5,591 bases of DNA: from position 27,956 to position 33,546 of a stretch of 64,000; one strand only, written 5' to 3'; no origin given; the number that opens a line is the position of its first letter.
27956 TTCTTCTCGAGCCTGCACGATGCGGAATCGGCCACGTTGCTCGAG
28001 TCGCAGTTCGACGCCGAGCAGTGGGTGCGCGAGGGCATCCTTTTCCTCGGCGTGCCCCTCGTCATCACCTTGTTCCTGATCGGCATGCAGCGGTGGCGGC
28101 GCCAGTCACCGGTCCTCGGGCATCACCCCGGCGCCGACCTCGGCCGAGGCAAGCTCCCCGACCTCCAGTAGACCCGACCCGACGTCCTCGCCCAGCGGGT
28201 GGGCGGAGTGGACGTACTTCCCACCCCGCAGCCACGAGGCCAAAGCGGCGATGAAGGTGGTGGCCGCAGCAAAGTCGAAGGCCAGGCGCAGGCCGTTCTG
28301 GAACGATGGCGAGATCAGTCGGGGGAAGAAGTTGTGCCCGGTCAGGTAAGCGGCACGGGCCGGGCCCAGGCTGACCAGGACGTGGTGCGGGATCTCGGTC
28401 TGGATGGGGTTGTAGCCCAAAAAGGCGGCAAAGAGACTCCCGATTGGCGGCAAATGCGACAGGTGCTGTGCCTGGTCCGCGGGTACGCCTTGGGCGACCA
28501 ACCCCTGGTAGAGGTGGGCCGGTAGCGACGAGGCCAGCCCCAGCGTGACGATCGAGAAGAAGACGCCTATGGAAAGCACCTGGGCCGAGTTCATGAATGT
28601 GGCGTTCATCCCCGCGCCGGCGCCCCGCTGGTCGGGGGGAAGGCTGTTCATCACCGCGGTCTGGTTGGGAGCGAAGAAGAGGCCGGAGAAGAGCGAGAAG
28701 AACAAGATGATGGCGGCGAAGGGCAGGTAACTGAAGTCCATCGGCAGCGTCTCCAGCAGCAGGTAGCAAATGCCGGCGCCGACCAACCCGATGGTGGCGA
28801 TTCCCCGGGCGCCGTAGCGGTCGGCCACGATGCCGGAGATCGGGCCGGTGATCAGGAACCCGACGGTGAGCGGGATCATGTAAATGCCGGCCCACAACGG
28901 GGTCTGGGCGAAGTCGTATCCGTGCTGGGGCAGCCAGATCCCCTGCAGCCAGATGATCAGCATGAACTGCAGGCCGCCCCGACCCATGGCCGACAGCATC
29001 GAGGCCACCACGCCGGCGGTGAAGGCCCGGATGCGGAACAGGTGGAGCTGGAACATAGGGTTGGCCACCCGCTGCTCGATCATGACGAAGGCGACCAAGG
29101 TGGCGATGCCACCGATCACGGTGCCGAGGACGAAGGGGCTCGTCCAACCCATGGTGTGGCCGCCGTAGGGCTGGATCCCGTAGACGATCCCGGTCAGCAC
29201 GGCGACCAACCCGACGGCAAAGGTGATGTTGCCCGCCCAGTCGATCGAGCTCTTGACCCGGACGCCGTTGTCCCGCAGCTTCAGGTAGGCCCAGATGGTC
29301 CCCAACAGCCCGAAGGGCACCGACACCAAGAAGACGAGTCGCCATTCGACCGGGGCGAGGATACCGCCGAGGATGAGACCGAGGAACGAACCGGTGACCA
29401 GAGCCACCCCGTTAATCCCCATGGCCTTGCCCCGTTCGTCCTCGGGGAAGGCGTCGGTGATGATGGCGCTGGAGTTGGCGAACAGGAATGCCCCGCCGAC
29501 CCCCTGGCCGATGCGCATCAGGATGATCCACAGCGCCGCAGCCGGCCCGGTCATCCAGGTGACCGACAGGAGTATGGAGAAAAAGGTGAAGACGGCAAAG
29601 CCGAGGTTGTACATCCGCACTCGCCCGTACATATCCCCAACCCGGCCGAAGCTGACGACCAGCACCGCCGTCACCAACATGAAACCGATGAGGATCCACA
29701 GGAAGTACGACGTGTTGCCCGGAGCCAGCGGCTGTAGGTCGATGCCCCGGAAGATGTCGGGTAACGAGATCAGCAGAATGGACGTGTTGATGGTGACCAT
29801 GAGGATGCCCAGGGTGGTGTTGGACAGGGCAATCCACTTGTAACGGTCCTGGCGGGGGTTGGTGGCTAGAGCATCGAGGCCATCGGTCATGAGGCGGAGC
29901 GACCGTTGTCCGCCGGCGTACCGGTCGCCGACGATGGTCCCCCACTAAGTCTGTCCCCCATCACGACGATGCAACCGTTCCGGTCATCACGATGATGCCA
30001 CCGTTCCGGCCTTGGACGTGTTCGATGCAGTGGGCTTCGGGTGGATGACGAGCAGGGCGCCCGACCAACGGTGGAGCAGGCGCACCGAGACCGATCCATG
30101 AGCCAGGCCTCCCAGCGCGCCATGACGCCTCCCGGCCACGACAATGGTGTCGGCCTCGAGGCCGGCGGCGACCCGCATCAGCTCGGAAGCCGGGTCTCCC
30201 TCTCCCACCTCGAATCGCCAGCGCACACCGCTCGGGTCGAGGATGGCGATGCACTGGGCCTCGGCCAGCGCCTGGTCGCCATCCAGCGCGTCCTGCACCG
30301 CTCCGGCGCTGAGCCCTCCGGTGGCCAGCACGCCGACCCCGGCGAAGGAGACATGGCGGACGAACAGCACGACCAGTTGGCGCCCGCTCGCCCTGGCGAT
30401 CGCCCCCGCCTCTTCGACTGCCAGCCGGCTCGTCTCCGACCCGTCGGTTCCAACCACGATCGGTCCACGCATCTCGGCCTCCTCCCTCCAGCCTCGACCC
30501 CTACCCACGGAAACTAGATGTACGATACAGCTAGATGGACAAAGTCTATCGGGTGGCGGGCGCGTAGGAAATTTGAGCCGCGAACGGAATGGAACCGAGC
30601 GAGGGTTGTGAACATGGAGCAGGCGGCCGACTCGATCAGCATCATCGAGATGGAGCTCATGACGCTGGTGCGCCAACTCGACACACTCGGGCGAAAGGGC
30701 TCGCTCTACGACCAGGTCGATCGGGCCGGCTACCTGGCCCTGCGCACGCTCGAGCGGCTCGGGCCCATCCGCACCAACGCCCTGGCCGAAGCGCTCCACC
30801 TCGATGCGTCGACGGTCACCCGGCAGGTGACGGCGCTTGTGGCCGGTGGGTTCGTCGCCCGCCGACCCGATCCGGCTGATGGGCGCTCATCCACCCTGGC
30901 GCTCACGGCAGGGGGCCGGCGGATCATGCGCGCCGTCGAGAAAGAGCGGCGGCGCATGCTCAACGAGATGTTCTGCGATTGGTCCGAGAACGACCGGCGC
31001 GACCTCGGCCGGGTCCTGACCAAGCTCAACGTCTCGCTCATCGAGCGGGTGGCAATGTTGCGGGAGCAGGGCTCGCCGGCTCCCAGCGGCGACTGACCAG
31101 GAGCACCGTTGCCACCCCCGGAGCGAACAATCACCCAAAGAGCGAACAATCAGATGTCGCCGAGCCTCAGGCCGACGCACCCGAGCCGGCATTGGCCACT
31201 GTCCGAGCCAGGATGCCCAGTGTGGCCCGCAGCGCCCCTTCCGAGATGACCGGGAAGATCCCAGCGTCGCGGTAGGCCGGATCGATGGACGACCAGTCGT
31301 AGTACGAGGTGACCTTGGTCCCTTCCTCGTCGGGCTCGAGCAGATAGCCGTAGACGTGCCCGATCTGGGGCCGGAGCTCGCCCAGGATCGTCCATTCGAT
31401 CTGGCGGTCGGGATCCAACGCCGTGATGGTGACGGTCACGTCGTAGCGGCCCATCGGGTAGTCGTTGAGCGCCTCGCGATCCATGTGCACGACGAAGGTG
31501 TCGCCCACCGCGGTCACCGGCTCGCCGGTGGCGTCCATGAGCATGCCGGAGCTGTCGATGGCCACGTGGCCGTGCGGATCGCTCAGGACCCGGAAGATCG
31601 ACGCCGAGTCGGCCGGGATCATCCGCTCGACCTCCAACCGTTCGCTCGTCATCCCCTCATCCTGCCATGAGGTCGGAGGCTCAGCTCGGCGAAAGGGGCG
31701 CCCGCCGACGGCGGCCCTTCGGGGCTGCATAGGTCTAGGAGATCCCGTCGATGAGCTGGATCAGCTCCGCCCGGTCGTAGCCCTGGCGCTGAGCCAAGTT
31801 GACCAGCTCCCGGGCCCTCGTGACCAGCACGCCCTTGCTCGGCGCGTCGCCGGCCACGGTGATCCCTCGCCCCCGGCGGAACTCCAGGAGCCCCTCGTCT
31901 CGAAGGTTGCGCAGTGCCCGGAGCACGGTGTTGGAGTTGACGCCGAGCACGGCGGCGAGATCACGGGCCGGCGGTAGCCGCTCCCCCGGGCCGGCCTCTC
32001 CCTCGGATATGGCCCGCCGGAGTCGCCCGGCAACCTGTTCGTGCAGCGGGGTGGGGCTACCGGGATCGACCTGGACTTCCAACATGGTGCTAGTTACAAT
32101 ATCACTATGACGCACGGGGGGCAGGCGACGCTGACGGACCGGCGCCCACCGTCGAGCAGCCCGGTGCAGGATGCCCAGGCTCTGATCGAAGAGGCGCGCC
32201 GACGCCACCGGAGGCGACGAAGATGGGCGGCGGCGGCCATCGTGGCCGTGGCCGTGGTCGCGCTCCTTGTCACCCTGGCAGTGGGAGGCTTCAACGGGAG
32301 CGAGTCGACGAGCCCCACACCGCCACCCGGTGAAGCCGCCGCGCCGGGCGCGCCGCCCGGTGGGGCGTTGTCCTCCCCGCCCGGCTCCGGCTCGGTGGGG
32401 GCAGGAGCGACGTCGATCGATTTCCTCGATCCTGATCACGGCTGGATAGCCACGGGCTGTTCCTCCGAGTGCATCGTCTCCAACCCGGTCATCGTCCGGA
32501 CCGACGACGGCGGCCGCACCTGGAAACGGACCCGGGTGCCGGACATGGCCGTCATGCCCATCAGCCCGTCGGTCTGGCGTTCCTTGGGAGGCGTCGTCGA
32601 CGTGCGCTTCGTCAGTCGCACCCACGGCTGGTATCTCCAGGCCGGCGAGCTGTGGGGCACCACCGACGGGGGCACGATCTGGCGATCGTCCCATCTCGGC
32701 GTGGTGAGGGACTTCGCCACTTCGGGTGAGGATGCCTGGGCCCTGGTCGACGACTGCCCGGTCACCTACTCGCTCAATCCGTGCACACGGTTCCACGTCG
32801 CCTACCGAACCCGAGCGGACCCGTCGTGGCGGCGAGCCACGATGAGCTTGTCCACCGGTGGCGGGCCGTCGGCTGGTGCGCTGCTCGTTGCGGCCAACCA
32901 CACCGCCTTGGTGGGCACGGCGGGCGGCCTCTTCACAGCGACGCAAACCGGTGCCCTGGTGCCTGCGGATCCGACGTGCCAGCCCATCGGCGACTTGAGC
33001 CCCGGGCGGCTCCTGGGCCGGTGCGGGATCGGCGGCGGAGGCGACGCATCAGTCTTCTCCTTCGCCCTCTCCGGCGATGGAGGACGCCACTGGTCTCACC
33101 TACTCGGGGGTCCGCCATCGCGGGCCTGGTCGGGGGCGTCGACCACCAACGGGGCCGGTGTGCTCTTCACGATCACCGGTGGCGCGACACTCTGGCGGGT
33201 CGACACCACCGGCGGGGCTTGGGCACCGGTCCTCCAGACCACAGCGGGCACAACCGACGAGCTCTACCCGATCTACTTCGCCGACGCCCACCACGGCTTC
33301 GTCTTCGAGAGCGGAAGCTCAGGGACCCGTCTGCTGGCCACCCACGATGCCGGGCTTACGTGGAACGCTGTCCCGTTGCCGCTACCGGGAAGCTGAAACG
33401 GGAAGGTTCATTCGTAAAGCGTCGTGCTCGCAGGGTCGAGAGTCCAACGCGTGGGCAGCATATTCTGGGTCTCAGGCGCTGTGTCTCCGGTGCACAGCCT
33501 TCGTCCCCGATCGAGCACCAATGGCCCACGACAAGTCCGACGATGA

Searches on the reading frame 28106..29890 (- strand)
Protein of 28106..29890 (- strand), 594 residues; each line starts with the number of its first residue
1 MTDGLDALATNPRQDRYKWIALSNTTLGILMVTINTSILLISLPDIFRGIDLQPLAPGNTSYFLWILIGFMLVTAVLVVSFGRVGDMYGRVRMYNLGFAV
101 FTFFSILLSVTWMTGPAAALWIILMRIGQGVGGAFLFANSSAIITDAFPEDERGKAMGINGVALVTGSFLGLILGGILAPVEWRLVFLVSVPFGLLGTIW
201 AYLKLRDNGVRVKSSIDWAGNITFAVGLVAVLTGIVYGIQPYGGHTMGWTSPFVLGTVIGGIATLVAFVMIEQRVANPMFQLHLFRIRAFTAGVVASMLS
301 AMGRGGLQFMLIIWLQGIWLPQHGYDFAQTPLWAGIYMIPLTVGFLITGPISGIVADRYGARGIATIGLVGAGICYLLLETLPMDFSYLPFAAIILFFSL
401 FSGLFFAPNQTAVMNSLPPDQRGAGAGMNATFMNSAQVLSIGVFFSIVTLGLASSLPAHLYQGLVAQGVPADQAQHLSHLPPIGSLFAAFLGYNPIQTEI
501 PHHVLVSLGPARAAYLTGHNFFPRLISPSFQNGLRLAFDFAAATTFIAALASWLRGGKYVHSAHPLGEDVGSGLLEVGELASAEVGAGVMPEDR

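Call 51: search_protein_families(library=pfam, proteins=[window:28106-29890:-], max_evalue=0.001)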
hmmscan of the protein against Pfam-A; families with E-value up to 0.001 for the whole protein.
window:28106-29890:- (594 aa): 1 family
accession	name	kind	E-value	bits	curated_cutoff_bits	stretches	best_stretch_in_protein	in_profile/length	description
PF07690.21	MFS_1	-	3.9e-37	128.4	33.4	2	26-206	2-176/347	Major Facilitator Superfamily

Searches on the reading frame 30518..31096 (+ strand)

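Call 51: search_protein_families(library=pfam, proteins=[window:30518-31096:+], max_evalue=0.001)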
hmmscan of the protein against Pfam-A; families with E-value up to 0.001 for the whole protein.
window:30518-31096:+ (192 aa): 7 families
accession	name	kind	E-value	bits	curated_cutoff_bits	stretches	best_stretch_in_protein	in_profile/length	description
PF01047.28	MarR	-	2.3e-15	56.6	24.6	1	72-124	6-58/59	MarR family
PF12802.13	MarR_2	-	6.6e-11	42.7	27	1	72-124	8-61/61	MarR family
PF25212.1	HVO_A0114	-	2.1e-05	24.7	27.6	0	75-118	28-71/84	HVO_A0114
PF25213.1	HVO_A0261_N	-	9e-05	22.7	35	1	75-144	17-78/86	HVO_A0261 N-terminal domain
PF13463.12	HTH_27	-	0.00012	22.7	22.2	1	73-133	7-68/68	Winged helix DNA-binding domain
PF09339.16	HTH_IclR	-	0.0004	20.5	22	0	80-117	14-52/52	IclR helix-turn-helix domain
PF13412.12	HTH_24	-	0.00089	19.2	21.9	0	75-113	9-47/48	Winged helix-turn-helix DNA-binding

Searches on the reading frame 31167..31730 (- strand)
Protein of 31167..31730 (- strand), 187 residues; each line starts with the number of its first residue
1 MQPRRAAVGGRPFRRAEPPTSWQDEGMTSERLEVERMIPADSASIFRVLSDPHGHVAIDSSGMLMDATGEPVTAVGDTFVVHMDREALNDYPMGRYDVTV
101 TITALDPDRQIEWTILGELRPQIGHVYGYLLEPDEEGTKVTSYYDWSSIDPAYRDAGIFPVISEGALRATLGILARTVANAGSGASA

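Call 51: search_protein_families(library=pfam, proteins=[window:31167-31730:-], max_evalue=0.001)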
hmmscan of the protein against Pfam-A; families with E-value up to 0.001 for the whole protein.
window:31167-31730:- (187 aa): 1 family
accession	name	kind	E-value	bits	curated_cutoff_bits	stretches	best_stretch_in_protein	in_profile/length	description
PF10604.15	Polyketide_cyc2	-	1.7e-07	32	27.4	1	31-178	3-141/142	Polyketide cyclase / dehydrase and lipid transport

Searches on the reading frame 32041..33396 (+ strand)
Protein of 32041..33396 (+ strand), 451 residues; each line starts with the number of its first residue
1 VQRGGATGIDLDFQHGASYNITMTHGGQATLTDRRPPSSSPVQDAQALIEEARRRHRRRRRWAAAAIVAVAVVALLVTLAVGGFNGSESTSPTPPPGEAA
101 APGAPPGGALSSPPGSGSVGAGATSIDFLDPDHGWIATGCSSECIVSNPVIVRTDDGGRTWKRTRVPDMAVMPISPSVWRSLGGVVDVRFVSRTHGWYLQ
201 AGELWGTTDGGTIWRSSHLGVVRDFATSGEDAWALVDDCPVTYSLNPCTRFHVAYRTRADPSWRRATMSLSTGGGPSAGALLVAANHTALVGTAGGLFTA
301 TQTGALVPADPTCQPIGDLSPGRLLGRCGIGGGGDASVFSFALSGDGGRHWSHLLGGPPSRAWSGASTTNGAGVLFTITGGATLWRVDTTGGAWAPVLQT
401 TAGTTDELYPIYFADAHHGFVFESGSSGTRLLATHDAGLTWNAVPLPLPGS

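Call 51: search_protein_families(library=pfam, proteins=[window:32041-33396:+], max_evalue=0.001)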
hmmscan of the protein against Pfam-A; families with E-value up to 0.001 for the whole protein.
window:32041-33396:+ (451 aa): 1 family
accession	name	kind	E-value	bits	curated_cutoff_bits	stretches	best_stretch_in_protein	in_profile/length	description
PF14870.12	PSII_BNR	-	2.6e-07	30.6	27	0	185-220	20-56/303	Photosynthesis system II assembly factor YCF48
